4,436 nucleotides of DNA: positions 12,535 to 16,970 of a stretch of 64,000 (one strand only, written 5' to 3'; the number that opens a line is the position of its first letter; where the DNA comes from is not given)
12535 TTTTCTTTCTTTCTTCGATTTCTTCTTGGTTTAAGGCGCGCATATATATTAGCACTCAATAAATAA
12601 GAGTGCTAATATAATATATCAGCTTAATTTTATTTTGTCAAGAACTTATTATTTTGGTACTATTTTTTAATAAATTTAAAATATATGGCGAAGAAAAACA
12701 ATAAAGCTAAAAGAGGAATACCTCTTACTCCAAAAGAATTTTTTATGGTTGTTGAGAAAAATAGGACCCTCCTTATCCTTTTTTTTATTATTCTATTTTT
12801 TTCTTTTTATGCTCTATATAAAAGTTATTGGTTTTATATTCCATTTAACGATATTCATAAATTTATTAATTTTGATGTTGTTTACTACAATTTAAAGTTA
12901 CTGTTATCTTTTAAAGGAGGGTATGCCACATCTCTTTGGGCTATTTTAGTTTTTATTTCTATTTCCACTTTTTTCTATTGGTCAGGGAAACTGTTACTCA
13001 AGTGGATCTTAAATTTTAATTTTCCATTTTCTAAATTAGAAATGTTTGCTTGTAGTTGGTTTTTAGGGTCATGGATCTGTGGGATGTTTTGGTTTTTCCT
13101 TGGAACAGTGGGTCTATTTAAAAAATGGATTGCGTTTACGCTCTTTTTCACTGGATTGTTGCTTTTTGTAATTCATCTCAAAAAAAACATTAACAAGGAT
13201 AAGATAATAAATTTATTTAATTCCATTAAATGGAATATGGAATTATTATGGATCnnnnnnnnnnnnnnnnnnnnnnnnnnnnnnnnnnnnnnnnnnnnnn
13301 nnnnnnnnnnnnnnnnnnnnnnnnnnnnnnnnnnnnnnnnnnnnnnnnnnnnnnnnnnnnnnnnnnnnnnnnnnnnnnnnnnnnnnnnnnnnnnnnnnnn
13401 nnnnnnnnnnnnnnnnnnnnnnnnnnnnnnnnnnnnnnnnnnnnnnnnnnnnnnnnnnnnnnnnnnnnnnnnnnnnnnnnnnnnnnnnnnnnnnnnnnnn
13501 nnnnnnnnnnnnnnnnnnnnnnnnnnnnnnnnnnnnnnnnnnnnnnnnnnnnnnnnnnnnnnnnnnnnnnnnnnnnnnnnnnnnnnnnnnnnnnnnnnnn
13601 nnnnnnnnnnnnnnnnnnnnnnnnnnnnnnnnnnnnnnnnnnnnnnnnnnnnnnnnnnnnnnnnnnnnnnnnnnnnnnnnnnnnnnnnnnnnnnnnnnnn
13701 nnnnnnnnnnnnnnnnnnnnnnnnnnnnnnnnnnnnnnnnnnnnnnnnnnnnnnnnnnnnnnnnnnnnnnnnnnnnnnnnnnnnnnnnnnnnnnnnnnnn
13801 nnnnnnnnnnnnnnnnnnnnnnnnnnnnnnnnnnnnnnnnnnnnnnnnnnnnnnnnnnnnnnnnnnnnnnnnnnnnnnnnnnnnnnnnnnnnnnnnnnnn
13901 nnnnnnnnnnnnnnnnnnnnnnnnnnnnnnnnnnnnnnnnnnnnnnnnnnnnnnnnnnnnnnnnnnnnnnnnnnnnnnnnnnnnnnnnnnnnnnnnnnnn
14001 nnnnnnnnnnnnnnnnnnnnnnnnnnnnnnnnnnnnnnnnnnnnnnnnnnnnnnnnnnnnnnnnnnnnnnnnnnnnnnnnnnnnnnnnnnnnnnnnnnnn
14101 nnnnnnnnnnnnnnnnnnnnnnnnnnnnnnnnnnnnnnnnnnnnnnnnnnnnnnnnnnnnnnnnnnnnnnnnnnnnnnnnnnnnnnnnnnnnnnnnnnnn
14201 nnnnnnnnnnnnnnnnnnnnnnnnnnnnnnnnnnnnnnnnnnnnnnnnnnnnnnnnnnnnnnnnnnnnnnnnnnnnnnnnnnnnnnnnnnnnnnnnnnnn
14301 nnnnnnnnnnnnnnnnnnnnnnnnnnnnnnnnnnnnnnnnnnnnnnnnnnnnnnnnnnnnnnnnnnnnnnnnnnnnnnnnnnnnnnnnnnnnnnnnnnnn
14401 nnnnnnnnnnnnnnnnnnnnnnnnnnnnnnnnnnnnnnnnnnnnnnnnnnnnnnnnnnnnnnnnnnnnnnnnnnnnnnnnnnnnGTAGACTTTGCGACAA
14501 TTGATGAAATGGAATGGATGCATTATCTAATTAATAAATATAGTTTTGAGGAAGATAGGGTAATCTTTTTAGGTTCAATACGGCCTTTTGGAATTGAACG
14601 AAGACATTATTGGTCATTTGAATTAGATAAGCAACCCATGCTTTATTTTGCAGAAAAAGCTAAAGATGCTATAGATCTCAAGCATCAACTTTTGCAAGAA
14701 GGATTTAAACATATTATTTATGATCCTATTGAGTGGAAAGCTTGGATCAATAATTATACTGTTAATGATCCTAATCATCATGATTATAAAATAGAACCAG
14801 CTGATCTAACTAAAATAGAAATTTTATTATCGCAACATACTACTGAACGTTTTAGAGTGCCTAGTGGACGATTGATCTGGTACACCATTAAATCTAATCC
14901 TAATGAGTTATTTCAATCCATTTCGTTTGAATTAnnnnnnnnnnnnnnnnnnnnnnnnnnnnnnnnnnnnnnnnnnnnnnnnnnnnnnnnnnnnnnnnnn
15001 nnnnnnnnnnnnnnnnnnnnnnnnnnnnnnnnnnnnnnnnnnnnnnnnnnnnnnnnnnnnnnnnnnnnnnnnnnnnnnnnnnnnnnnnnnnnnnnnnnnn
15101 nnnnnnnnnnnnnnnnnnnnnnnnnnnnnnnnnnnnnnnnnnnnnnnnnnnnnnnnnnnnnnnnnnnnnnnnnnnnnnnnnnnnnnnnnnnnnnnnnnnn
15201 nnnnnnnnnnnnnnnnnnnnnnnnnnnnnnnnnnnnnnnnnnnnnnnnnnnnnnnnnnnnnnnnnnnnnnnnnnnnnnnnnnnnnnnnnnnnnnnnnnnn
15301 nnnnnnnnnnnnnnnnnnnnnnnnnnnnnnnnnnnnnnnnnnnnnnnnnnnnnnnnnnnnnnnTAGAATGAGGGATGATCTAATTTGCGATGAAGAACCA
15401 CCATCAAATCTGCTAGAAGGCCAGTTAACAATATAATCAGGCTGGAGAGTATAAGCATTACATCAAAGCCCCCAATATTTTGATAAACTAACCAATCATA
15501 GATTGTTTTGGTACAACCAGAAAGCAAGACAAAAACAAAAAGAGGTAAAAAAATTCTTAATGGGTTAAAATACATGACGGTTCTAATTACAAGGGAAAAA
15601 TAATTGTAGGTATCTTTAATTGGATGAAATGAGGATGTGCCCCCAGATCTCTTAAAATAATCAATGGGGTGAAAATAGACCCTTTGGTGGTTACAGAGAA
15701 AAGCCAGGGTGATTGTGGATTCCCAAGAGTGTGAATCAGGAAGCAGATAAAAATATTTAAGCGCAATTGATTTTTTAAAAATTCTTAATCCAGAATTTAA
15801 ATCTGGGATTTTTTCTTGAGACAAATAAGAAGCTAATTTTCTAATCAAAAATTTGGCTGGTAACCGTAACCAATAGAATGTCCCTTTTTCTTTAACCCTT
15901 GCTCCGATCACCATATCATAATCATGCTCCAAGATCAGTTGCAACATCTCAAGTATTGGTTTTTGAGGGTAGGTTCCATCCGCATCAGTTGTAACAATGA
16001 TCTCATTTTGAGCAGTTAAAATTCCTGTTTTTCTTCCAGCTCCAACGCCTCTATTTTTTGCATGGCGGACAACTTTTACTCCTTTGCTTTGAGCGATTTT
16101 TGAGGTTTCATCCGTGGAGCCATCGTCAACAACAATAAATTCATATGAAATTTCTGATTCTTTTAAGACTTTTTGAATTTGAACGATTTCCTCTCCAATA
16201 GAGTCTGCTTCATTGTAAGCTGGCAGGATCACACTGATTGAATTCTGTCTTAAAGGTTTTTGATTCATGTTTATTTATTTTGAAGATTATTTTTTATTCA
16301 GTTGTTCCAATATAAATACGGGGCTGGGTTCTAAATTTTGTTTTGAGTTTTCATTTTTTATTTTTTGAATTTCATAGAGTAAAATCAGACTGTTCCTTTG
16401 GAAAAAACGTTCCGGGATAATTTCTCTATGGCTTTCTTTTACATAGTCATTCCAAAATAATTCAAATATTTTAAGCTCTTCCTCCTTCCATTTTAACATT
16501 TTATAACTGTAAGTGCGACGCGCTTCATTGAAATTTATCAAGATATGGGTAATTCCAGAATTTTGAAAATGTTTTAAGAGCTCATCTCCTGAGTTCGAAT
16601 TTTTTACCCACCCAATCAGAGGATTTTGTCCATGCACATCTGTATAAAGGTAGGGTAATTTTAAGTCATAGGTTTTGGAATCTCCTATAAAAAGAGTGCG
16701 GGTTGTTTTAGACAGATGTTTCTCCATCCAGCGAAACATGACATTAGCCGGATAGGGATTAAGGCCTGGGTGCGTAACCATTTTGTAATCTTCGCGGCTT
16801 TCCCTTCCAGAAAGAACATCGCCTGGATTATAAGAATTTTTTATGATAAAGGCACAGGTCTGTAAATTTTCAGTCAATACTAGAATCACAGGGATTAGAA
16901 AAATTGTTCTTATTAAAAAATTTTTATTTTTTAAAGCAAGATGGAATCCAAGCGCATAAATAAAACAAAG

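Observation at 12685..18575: Three-gene glycosylation module: polyprenyl-P-sugar synthase flanked by two paralogous giant GT-C-like membrane proteins, one with a TPR tail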

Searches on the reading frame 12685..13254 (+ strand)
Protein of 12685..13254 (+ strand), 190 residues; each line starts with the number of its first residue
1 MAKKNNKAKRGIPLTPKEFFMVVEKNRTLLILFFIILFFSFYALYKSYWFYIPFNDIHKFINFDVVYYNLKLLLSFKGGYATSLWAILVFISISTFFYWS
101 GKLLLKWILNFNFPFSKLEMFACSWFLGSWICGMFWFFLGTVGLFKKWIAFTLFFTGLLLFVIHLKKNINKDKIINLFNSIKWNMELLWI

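Call 60: search_protein_families(library=pfam, proteins=[window:12685-13254:+], max_evalue=10)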
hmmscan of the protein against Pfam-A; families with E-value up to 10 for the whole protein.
window:12685-13254:+ (190 aa): 1 family
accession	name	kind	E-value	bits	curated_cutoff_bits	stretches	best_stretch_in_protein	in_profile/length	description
PF03072.19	DUF237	-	0.13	12.8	25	1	68-111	55-98/137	Domain of unknown function (DUF237)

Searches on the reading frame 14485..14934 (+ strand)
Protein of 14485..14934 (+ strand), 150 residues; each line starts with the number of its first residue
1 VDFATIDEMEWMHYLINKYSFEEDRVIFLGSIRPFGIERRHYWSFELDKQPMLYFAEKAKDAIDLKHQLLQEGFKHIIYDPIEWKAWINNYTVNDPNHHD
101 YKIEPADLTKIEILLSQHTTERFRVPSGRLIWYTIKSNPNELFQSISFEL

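Call 60: search_protein_families(library=pfam, proteins=[window:14485-14934:+], max_evalue=10)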
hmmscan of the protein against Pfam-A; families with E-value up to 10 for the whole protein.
window:14485-14934:+ (150 aa): 0 families

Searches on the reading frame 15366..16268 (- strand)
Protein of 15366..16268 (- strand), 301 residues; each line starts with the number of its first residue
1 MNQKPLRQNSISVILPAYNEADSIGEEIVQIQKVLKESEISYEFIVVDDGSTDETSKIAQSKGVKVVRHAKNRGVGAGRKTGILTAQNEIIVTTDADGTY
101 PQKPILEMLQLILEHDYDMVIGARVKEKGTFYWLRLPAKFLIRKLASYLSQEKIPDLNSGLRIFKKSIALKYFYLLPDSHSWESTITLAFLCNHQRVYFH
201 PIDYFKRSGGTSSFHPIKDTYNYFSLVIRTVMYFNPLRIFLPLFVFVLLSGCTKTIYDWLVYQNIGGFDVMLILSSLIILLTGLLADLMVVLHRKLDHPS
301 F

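Call 3: search_protein_families(library=pfam, proteins=[window:15366-16268:-], max_evalue=1)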
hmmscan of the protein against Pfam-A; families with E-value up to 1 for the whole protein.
window:15366-16268:- (301 aa): 6 families
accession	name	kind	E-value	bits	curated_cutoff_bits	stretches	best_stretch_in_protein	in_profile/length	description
PF00535.33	Glycos_transf_2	-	9.9e-30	104.1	23.3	1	12-172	1-167/168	Glycosyl transferase family 2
PF10111.15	Glyco_tranf_2_2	-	6.9e-06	26.2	27.3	1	12-116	1-110/276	Glycosyltransferase like family 2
PF13641.12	Glyco_tranf_2_3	-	2.2e-05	25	27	1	11-121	3-120/230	Glycosyltransferase like family 2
PF13704.12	Glyco_tranf_2_4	-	0.067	14.1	27.5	1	43-74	21-53/98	Glycosyl transferase family 2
PF13506.12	Glyco_transf_21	-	0.12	12.3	21.7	1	82-149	25-91/174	Glycosyl transferase family 21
PF12412.13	DUF3667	-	0.49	10.4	27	0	185-205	17-37/45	Protein of unknown function (DUF3667)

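Call 4: search_protein_families(library=ncbifam, proteins=[window:15366-16268:-], max_evalue=1)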
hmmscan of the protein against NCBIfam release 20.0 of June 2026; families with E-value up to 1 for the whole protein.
window:15366-16268:- (301 aa): 29 families (the best 25 are shown)
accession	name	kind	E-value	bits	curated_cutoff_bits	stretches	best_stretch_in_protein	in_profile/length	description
TIGR04182.1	glyco_TIGR04182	equivalog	4.6e-35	121.4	325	1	11-296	2-289/293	S-layer glycoprotein N-glycosyltransferase AglJ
NF058614.1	PPMAGASynPpgS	equivalog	4.3e-24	85.2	370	1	12-203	3-195/226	polyprenyl-phospho-N-acetylgalactosaminyl synthase PpgS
NF041391.1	DPhHxTase_Halo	equivalog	2.3e-23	82.3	375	1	17-218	3-196/213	dolichyl-phosphate hexose transferase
TIGR04283.1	glyco_like_mftF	equivalog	3.8e-15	56.1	182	1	11-134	1-118/221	TIGR04283 family arsenosugar biosynthesis glycosyltransferase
NF010496.0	PRK13915.1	equivalog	7.1e-15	54.9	262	1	7-105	29-134/307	glucosyl-3-phosphoglycerate synthase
NF047588.1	GlcsyltransPgfSStrep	equivalog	1.9e-14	53.6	500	1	11-252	3-241/308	glycosyltransferase PgfS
TIGR03937.1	PgaC_IcaA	equivalog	3.1e-14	52.8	422.3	1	8-122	44-161/407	poly-beta-1,6-N-acetyl-D-glucosamine synthase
NF007986.1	PRK10714.1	equivalog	6.7e-14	51.6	529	1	9-170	6-170/316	undecaprenyl-phosphate 4-deoxy-4-formamido-L-arabinose transferase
NF041875.1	EPS_EpsD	equivalog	2.3e-13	50.2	370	1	11-128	1-120/325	exopolysaccharide biosynthesis glycosyltransferase EpsD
TIGR03965.1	mycofact_glyco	equivalog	4.2e-12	45.7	280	1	8-107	73-173/467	mycofactocin biosynthesis glycosyltransferase MftF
NF007482.0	PRK10073.1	equivalog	4.5e-11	42.3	423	1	8-120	5-118/334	glycosyltransferase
NF047683.1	TeichurnBiosyTuaG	equivalog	1e-10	41.7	400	1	8-119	5-118/252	teichuronic acid biosynthesis protein TuaG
NF038302.1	EPS_HpsE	equivalog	1.6e-08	33.9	300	1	11-127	3-126/307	hormogonium polysaccharide biosynthesis glycosyltransferase HpsE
TIGR04009.1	wcaE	equivalog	2e-06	27.3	369.2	1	11-129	3-124/248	colanic acid biosynthesis glycosyltransferase WcaE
NF053739.1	GlytfEpsEBac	equivalog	3.2e-06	26.3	450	1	11-122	3-117/265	glycosyltransferase EpsE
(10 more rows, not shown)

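Call 23: search_solved_structures(query=window:15366-16268:-, max_evalue=0.001, show_alignments=2)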
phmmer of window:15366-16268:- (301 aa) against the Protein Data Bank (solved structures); distinct sequences matched with E-value up to 0.001: 27.
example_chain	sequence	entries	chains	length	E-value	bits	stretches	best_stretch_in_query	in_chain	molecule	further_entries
5ekp_C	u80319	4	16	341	2.9e-13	53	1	10-169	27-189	Uncharacterized glycosyltransferase sll0501 | Glycosyltransferase sll0501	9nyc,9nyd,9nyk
9nye_A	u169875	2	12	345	2.9e-13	53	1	10-169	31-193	Glycosyltransferase sll0501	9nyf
5eke_A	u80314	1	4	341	3e-13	52.9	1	10-169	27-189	Uncharacterized glycosyltransferase sll0501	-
5mlz_A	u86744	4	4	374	7.7e-13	51.6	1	9-131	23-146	Dolichol monophosphate mannose synthase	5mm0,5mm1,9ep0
9hwj_A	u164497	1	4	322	1.9e-11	47.1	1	10-251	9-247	Undecaprenyl-phosphate 4-deoxy-4-formamido-L-arabinose transferase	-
6p61_A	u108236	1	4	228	4.6e-09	39.2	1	9-114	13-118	Glycosyltransferase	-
9bhc_C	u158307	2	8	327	2e-08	37.1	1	10-252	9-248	Undecaprenyl-phosphate 4-deoxy-4-formamido-L-arabinose transferase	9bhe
8vxh_A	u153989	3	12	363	2.7e-08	36.7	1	10-252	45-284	Undecaprenyl-phosphate 4-deoxy-4-formamido-L-arabinose transferase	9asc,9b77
2z87_A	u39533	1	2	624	4.1e-08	36.1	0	10-98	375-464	Chondroitin synthase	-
2z86_A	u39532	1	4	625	4.1e-08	36.1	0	10-98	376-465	Chondroitin synthase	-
8vh7_A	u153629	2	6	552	2.3e-07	33.6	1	11-114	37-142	Heparosan synthase B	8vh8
8viw_A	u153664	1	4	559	2.4e-07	33.6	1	11-114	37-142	Heparosan synthase B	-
6h1j_A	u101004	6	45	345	5e-07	32.5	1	9-198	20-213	Probable ss-1,3-N-acetylglucosaminyltransferase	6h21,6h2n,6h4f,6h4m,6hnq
6yv7_B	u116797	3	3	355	1.6e-05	27.6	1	7-106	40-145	Glycosyl transferase, family 2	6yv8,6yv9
6yv7_A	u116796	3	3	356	1.6e-05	27.6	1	7-106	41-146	Glycosyl transferase, family 2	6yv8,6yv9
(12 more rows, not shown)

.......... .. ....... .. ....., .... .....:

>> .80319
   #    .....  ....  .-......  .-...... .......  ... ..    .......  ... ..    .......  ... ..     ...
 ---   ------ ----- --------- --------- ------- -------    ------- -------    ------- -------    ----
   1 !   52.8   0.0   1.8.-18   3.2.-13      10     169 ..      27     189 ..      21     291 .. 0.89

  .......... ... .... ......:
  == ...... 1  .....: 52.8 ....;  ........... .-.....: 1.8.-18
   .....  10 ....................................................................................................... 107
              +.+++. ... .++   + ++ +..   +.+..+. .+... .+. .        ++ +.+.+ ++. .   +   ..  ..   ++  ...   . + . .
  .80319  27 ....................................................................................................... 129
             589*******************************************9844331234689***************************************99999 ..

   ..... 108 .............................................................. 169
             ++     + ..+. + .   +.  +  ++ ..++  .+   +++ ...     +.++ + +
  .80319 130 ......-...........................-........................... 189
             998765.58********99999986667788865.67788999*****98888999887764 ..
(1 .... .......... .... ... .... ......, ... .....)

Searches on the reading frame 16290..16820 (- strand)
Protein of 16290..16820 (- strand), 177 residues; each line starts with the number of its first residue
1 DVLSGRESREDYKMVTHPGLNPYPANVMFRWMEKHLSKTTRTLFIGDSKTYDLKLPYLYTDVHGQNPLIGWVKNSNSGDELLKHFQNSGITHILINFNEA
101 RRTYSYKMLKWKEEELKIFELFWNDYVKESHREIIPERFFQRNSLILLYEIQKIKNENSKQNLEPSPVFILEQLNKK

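Call 60: search_protein_families(library=pfam, proteins=[window:16290-16820:-], max_evalue=10)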
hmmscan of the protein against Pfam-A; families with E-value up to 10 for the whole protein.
window:16290-16820:- (177 aa): 1 family
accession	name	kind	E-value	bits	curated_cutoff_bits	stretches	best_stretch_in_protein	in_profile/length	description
PF15407.12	Spo7_2_N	-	0.036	14.1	25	1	34-47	20-33/64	Sporulation protein family 7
